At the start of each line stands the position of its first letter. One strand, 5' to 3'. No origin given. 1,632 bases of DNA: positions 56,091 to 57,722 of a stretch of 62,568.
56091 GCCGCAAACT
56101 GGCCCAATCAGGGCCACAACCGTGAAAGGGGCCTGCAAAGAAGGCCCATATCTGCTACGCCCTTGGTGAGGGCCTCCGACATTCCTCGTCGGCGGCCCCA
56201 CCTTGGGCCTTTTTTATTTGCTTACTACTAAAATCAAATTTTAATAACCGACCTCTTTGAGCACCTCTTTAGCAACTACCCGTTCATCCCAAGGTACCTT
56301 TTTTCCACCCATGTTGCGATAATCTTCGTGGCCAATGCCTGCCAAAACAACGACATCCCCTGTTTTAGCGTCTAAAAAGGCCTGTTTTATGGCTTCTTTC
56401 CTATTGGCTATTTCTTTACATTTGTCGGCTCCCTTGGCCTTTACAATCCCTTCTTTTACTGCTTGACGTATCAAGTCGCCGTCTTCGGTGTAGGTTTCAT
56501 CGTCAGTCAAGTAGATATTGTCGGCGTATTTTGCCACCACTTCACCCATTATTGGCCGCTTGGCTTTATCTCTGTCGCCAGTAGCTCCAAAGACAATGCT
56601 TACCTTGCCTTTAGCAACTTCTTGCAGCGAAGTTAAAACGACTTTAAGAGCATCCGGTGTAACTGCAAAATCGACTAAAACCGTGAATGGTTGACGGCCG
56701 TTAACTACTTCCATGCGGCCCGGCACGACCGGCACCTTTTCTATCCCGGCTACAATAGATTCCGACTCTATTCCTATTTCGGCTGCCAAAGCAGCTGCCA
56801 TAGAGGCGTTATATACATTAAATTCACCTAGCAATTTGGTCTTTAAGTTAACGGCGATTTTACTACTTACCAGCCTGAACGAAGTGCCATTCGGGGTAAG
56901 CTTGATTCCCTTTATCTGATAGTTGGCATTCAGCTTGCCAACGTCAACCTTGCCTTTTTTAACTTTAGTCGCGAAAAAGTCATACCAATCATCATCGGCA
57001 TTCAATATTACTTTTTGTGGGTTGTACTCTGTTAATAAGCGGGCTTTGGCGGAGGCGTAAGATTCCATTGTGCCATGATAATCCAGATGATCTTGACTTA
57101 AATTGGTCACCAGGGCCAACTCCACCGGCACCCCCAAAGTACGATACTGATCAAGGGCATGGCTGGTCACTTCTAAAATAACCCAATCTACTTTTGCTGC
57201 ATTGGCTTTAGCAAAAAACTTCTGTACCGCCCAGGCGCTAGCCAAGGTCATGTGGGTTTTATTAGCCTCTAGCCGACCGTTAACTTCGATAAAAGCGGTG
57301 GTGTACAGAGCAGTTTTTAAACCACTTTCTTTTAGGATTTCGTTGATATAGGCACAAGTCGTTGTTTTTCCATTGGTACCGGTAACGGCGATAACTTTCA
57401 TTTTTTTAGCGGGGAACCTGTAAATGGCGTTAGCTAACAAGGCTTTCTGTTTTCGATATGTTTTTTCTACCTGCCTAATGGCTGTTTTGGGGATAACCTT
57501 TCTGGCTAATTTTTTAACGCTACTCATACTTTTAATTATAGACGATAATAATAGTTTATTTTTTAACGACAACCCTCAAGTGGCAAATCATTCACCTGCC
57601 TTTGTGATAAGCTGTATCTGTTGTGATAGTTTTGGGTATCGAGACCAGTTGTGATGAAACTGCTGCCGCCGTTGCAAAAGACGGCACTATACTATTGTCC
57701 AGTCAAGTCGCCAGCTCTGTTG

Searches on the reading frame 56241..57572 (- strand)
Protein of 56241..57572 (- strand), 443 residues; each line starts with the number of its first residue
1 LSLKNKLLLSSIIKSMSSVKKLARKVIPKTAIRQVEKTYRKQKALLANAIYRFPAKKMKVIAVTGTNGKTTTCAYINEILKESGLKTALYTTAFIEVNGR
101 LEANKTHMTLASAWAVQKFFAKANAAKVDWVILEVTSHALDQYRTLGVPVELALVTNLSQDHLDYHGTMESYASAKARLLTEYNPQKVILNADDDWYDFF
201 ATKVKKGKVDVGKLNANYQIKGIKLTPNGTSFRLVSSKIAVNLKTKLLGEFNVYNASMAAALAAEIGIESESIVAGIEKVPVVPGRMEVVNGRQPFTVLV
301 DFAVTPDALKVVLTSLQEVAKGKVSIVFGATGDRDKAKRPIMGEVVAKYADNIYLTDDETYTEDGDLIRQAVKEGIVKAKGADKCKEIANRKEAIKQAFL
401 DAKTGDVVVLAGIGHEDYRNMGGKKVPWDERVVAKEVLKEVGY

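Call 11: search_protein_families(library=pfam, proteins=[window:56241-57572:-], max_evalue=0.1)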
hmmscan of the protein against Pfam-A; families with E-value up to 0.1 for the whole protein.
window:56241-57572:- (443 aa): 4 families
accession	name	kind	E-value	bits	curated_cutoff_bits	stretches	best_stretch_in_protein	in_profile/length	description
PF08245.18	Mur_ligase_M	-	2.9e-48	164.9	24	1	63-263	1-200/200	Mur ligase middle domain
PF02875.26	Mur_ligase_C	-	1.2e-27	97.7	28.4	1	285-412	1-125/127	Mur ligase, glutamate ligase domain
PF19842.5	YqeC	-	0.0018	19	27.6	1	61-113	1-47/145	YqeC protein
PF07755.17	DUF1611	-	0.04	13.7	25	0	56-92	10-49/201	Domain of unknown function (DUF1611_C) P-loop domain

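Call 14: find_related_loci(query=window:56241-57572:-, collection=genome_contigs, flank=4000)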
Query window:56241-57572:- (443 aa) in genome_contigs; peptide patterns used: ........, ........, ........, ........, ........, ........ (x = any residue, [..] = any of these).
247 stretches matched a pattern; 92 encode a relative of the query (tblastn E <= 1e-3); the best 80 are kept; 80 distinct loci.
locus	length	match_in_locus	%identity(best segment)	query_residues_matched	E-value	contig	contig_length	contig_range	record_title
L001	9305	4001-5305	66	7-441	0e+0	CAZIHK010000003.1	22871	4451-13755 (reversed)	MAG TPA_asm: uncultured Candidatus Saccharibacteria bacterium isolate binchicken_co18_546 genome assembly, contig: k141_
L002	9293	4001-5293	66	13-443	0e+0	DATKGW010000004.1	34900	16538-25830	MAG TPA_asm: Patescibacteria group bacterium isolate SMAG_U14561 k141_29622, whole genome shotgun sequence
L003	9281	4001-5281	61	15-441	6e-176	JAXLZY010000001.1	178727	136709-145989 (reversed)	MAG: Candidatus Saccharimonadales bacterium isolate STL-PAT14 C2.246.fa-1, whole genome shotgun sequence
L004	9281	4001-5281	62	8-434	2e-174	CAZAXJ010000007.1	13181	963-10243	MAG TPA_asm: uncultured Candidatus Saccharibacteria bacterium isolate SRP292972_co3_111 genome assembly, contig: NODE_21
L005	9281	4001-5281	60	15-441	2e-173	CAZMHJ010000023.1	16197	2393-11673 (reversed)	MAG TPA_asm: uncultured Candidatus Saccharibacteria bacterium isolate SRP170004_co1_605 genome assembly, contig: NODE_56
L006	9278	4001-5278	60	16-441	4e-173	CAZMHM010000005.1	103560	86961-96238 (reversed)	MAG TPA_asm: uncultured Candidatus Saccharibacteria bacterium isolate SRP296810_co1_117 genome assembly, contig: NODE_17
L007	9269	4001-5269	61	16-438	2e-171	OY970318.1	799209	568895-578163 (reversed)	MAG: uncultured Candidatus Saccharibacteria bacterium isolate MFD04716.bin.c.3 genome assembly, chromosome: 1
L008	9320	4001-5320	60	3-438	2e-169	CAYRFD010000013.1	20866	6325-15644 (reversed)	MAG TPA_asm: uncultured Candidatus Saccharibacteria bacterium isolate SRP286056_co1_467 genome assembly, contig: NODE_30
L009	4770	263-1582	59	3-438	1e-170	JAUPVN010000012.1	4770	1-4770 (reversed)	MAG: Patescibacteria group bacterium isolate erpe_2018_sw_30hr_WHONDRS-SW48-000095_B_bin.60 scaffold_152743, whole genom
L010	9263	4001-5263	60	16-438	3e-157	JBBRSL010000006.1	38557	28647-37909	MAG: Candidatus Saccharimonadales bacterium isolate La2_metabat2.071 La2_metabat2.071_K_3548660L38557_cov_14.0005, whole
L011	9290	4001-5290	56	10-438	4e-157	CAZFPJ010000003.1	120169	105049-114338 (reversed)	MAG TPA_asm: uncultured Candidatus Saccharibacteria bacterium isolate SRP292972_co3_78 genome assembly, contig: NODE_195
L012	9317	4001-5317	54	2-439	4e-154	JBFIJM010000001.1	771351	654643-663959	MAG: Candidatus Saccharimonadales bacterium isolate Mix_sand11.2021.09.Z.86 k141_1409330_length_771351_cov_17.0050, whol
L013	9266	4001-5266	55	20-440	3e-152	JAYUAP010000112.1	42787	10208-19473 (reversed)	MAG: Candidatus Saccharibacteria bacterium isolate GFS_6516 GFS_6516_111, whole genome shotgun sequence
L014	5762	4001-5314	54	4-441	2e-152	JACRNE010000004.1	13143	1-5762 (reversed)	MAG: Candidatus Saccharibacteria bacterium isolate NC_groundwater_1926_Pr3_S-0.2um_42_3 scaffold_36213, whole genome sho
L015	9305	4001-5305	54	9-441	3e-150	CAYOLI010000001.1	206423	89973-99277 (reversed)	MAG TPA_asm: uncultured Candidatus Saccharibacteria bacterium isolate SRP135725_co1_35 genome assembly, contig: NODE_12_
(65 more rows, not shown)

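Call 22: find_encoding_contigs(protein=window:56241-57572:-, flank=3000, max_places=10)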
Protein window:56241-57572:- (443 aa): no gene with exactly this product is on record in the collection.

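Call 24: find_homologous_proteins(query=window:56241-57572:-, max_evalue=1e-100)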
Query window:56241-57572:- (443 aa): 2803 proteins with E <= 1e-100 among 8000 candidates; the best 120 are listed.
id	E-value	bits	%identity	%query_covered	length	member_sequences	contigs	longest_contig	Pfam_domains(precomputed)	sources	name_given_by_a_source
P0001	1.1e-262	889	95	97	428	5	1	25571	PF02875.27,PF08245.19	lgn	-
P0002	1.8e-226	770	96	84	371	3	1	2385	PF02875.27,PF08245.19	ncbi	-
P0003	7.8e-190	649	67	96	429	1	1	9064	PF02875.27,PF08245.19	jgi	jgi:UDP-N-acetylmuramoyl-L-alanyl-D-glutamate--2,6-diaminopimelate ligase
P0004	2.9e-189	647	69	97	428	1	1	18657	PF02875.27,PF08245.19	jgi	jgi:UDP-N-acetylmuramoyl-L-alanyl-D-glutamate--2,6-diaminopimelate ligase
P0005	9.1e-189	646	69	97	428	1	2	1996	PF02875.27,PF08245.19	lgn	-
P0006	2.0e-188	645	68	97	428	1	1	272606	PF02875.27,PF08245.19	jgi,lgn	jgi:UDP-N-acetylmuramoyl-L-alanyl-D-glutamate--2,6-diaminopimelate ligase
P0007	2.4e-184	631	66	96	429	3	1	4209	PF02875.27,PF08245.19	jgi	-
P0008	3.0e-183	628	66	96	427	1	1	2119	PF02875.27,PF08245.19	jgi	jgi:UDP-N-acetylmuramoyl-L-alanyl-D-glutamate--2,6-diaminopimelate ligase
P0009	4.8e-182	624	65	95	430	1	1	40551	PF02875.27,PF08245.19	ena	-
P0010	6.2e-182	623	64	96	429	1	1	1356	PF02875.27,PF08245.19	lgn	-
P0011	1.5e-180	619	65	96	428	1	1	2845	PF02875.27,PF08245.19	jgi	jgi:UDP-N-acetylmuramoyl-L-alanyl-D-glutamate--2,6-diaminopimelate ligase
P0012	3.0e-180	618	66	97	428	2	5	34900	PF02875.27,PF08245.19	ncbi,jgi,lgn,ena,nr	ncbi:MAG TPA: UDP-N-acetylmuramoyl-L-alanyl-D-glutamate--2,6-diaminopimelate ligase [Patescibacteria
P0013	3.6e-180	617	64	96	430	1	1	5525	PF02875.27,PF08245.19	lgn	-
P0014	1.4e-178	612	65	96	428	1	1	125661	PF02875.27,PF08245.19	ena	-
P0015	1.4e-177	609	63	96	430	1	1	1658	PF02875.27,PF08245.19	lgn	-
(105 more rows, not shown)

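Call 25: find_encoding_contigs(protein=P0001, flank=5000, max_places=6)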
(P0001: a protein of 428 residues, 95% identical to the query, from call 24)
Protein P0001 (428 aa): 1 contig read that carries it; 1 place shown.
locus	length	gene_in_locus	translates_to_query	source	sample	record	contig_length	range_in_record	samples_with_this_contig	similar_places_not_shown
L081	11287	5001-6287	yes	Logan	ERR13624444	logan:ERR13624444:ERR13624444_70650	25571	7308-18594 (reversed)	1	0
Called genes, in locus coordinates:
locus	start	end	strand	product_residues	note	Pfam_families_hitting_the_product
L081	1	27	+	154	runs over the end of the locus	PF02590:SPOUT_MTase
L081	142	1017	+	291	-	PF01381:HTH_3, PF12844:HTH_19 (weak), PF13560:HTH_31, PF00702:Hydrolase, PF13419:HAD_2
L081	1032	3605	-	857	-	PF00133:tRNA-synt_1, PF09334:tRNA-synt_1g, PF13603:tRNA-synt_1_2, PF08264:Anticodon_1, PF10458:Val_tRNA-synt_C (weak)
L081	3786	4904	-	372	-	PF00814:TsaD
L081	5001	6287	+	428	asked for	PF08245:Mur_ligase_M, PF02875:Mur_ligase_C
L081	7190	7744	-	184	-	-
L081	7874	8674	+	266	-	-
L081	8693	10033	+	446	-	PF02878:PGM_PMM_I, PF02879:PGM_PMM_II, PF02880:PGM_PMM_III, PF00408:PGM_PMM_IV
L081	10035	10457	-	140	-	-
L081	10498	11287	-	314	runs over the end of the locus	-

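Call 26: find_encoding_contigs(protein=P0002, flank=5000, max_places=6)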
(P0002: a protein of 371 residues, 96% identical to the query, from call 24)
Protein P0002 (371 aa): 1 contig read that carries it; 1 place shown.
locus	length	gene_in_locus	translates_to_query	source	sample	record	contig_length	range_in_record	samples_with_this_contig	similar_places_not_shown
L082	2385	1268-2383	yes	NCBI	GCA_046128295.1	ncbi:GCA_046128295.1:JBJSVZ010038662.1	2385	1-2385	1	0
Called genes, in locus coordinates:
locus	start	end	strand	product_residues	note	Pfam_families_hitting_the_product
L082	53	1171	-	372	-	PF00814:TsaD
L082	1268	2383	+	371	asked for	PF08245:Mur_ligase_M, PF02875:Mur_ligase_C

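Call 49: find_encoding_contigs(protein=P0004, flank=4000, max_places=3)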
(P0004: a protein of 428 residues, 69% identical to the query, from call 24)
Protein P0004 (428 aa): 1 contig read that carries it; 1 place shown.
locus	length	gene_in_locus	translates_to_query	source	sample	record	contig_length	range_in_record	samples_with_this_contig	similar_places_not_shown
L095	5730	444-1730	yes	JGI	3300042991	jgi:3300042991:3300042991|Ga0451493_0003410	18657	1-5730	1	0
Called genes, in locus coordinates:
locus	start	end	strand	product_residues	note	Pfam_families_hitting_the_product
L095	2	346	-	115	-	?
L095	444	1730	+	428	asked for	PF08245:Mur_ligase_M, PF02875:Mur_ligase_C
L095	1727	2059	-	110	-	-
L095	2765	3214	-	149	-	-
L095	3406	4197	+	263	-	-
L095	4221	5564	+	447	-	PF02878:PGM_PMM_I, PF02879:PGM_PMM_II, PF02880:PGM_PMM_III, PF00408:PGM_PMM_IV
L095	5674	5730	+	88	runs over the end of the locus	PF00166:Cpn10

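Call 50: find_encoding_contigs(protein=P0006, flank=4000, max_places=3)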
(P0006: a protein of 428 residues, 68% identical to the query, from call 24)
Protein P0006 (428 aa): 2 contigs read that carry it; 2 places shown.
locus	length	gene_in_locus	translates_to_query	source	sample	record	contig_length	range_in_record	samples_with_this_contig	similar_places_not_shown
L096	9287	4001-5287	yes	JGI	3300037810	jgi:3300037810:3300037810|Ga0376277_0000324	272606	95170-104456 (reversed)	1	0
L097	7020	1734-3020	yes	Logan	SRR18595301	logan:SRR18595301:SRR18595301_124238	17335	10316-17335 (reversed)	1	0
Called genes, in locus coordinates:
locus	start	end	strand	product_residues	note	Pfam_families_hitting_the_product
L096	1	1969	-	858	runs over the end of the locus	PF00133:tRNA-synt_1, PF13603:tRNA-synt_1_2, PF09334:tRNA-synt_1g (weak), PF08264:Anticodon_1, PF10458:Val_tRNA-synt_C (weak)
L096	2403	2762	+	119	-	-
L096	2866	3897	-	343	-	PF00814:TsaD, PF02543:Carbam_trans_N (weak)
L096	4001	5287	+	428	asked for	PF08245:Mur_ligase_M, PF02875:Mur_ligase_C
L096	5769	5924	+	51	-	-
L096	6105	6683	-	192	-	-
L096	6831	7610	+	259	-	-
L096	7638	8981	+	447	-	PF02878:PGM_PMM_I, PF02879:PGM_PMM_II, PF02880:PGM_PMM_III, PF00408:PGM_PMM_IV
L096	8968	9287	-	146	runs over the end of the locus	-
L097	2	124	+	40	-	?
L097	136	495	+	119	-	-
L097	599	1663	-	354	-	PF00814:TsaD, PF02543:Carbam_trans_N (weak)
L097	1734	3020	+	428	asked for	PF08245:Mur_ligase_M, PF02875:Mur_ligase_C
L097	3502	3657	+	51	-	-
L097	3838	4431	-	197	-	-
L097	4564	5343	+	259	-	-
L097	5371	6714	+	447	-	PF02878:PGM_PMM_I, PF02879:PGM_PMM_II, PF02880:PGM_PMM_III, PF00408:PGM_PMM_IV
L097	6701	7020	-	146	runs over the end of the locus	-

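Call 56: find_related_loci(query=A6, collection=metagenome_contigs, flank=3200)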
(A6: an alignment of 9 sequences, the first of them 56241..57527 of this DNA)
Query A6 (428 aa) in metagenome_contigs; peptide patterns used: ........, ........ (x = any residue, [..] = any of these).
600 stretches matched a pattern (row limit reached: there are more); 486 encode a relative of the query (tblastn E <= 1e-3); the best 80 are kept; 80 distinct loci.
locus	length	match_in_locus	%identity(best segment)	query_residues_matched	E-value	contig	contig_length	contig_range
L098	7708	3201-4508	37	7-426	1e-85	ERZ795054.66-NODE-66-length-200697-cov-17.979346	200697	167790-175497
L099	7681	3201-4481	37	3-423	9e-84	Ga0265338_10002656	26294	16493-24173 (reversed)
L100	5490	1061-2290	38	11-423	1e-79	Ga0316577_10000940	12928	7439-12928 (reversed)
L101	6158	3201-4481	36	5-426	1e-77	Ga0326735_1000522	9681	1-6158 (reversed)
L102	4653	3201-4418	37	29-424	2e-76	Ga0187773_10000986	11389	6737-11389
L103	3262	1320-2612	37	1-425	6e-77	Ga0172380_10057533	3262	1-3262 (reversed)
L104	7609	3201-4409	37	5-401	3e-75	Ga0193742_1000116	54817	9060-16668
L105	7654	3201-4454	35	12-423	1e-75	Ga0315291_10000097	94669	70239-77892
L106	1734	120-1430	34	9-423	8e-79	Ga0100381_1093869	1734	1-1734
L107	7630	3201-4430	36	22-423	2e-74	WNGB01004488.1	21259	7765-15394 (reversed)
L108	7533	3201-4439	36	22-423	3e-74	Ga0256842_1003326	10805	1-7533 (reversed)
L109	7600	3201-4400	37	35-428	4e-74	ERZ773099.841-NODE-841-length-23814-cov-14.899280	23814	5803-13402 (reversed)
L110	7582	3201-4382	38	25-426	1e-73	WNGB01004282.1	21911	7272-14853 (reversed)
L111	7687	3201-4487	38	7-425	4e-73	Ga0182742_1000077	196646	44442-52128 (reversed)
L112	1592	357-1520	36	39-426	7e-77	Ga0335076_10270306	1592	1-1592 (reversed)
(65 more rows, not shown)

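Call 57: find_encoding_contigs(protein=P0003, flank=3500, max_places=3)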
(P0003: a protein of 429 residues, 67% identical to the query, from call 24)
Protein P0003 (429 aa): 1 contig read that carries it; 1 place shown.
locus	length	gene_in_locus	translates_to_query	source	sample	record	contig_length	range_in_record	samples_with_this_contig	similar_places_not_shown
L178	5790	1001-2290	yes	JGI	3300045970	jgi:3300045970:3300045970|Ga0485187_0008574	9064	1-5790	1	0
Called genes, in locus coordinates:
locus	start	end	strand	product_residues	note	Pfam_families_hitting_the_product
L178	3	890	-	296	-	?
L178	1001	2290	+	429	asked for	PF08245:Mur_ligase_M, PF02875:Mur_ligase_C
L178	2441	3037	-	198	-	-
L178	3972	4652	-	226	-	-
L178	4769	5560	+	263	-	-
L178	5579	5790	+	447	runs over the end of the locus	PF02878:PGM_PMM_I, PF02879:PGM_PMM_II, PF02880:PGM_PMM_III, PF00408:PGM_PMM_IV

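Call 58: find_encoding_contigs(protein=P0009, flank=3500, max_places=3)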
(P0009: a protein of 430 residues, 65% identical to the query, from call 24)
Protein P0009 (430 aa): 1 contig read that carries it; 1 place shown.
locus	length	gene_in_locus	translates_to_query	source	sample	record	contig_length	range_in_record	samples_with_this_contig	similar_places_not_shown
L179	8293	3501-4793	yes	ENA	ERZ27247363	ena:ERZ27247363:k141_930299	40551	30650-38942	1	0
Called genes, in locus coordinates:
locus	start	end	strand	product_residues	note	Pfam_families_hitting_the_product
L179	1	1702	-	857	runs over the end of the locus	PF00133:tRNA-synt_1, PF09334:tRNA-synt_1g (weak), PF13603:tRNA-synt_1_2, PF09334:tRNA-synt_1g (weak), PF08264:Anticodon_1, PF10458:Val_tRNA-synt_C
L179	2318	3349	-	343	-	PF00814:TsaD, PF02543:Carbam_trans_N (weak)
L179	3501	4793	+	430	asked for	PF08245:Mur_ligase_M, PF02875:Mur_ligase_C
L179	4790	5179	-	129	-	-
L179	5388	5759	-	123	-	-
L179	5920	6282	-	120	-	-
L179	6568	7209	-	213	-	-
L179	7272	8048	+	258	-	-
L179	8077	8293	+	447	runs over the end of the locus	PF02878:PGM_PMM_I, PF02879:PGM_PMM_II, PF02880:PGM_PMM_III, PF00408:PGM_PMM_IV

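Call 59: find_encoding_contigs(protein=P0014, flank=3500, max_places=3)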
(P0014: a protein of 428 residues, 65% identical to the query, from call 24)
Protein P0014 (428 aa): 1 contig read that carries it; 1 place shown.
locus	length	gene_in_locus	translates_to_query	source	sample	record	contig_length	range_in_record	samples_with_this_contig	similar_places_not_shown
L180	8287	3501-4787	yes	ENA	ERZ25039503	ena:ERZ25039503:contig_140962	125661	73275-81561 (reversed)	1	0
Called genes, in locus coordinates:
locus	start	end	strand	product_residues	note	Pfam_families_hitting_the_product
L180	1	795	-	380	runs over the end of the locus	PF00133:tRNA-synt_1, PF09334:tRNA-synt_1g (faint), PF08264:Anticodon_1, PF10458:Val_tRNA-synt_C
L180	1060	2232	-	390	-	PF00133:tRNA-synt_1, PF09334:tRNA-synt_1g, PF13603:tRNA-synt_1_2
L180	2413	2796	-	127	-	PF00814:TsaD, PF02543:Carbam_trans_N (weak)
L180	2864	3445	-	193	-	PF00814:TsaD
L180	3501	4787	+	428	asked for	PF08245:Mur_ligase_M, PF02875:Mur_ligase_C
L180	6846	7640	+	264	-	-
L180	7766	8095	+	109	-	PF02878:PGM_PMM_I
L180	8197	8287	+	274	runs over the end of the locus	PF02879:PGM_PMM_II, PF02880:PGM_PMM_III, PF00408:PGM_PMM_IV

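Call 66: search_protein_families(library=padloc, proteins=[L001:7160-7960:+, L001:6515-7027:-, L002:6794-7597:+, L002:6113-6733:-], max_evalue=1)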
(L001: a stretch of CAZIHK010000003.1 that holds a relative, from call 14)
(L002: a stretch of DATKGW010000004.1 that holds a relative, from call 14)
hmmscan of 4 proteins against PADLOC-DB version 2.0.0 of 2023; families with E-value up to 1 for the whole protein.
L001:7160-7960:+ (266 aa): 0 families

L001:6515-7027:- (170 aa): 0 families

L002:6794-7597:+ (267 aa): 0 families

L002:6113-6733:- (206 aa): 0 families

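Call 67: search_protein_families(library=ncbifam, proteins=[L001:7160-7960:+, L001:6515-7027:-, L002:6794-7597:+, L002:6113-6733:-], max_evalue=1)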
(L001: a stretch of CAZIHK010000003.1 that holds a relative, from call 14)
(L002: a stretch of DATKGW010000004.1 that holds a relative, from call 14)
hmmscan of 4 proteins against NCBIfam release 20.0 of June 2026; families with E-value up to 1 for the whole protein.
L001:7160-7960:+ (266 aa): 0 families

L001:6515-7027:- (170 aa): 0 families

L002:6794-7597:+ (267 aa): 0 families

L002:6113-6733:- (206 aa): 2 families
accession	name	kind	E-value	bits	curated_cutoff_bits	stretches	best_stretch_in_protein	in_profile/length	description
NF005990.0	PRK08114.1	equivalog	0.022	13.6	634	1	64-123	94-153/395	cystathionine beta-lyase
NF041568.1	Jag_EloR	equivalog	0.042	13.8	145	1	58-118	36-95/203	RNA-binding cell elongation regulator Jag/EloR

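Call 68: search_protein_families(library=phrogs, proteins=[L001:7160-7960:+, L001:6515-7027:-, L002:6794-7597:+, L002:6113-6733:-], max_evalue=1)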
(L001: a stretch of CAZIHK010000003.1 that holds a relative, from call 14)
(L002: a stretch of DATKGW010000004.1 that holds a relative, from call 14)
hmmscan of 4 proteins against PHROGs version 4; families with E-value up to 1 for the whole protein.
L001:7160-7960:+ (266 aa): 2 families
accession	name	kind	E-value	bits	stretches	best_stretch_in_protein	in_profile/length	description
phrog_7637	-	unknown function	0.053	14.6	1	19-52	12-44/81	-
phrog_28620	-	unknown function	0.2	12.8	1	114-131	48-67/77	-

L001:6515-7027:- (170 aa): 1 family
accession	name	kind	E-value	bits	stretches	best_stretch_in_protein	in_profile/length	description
phrog_8071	-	DNA, RNA and nucleotide metabolism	0.14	12.4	1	29-101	208-277/389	ParB-like partition protein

L002:6794-7597:+ (267 aa): 0 families

L002:6113-6733:- (206 aa): 3 families
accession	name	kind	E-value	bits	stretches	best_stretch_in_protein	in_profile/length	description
phrog_1851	-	head and packaging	0.052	14.2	1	43-105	34-95/183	PmgC-like head morphogenesis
phrog_34014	-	unknown function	0.15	13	0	108-125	8-25/46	-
phrog_3759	-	unknown function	0.33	11.2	1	52-117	59-123/323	-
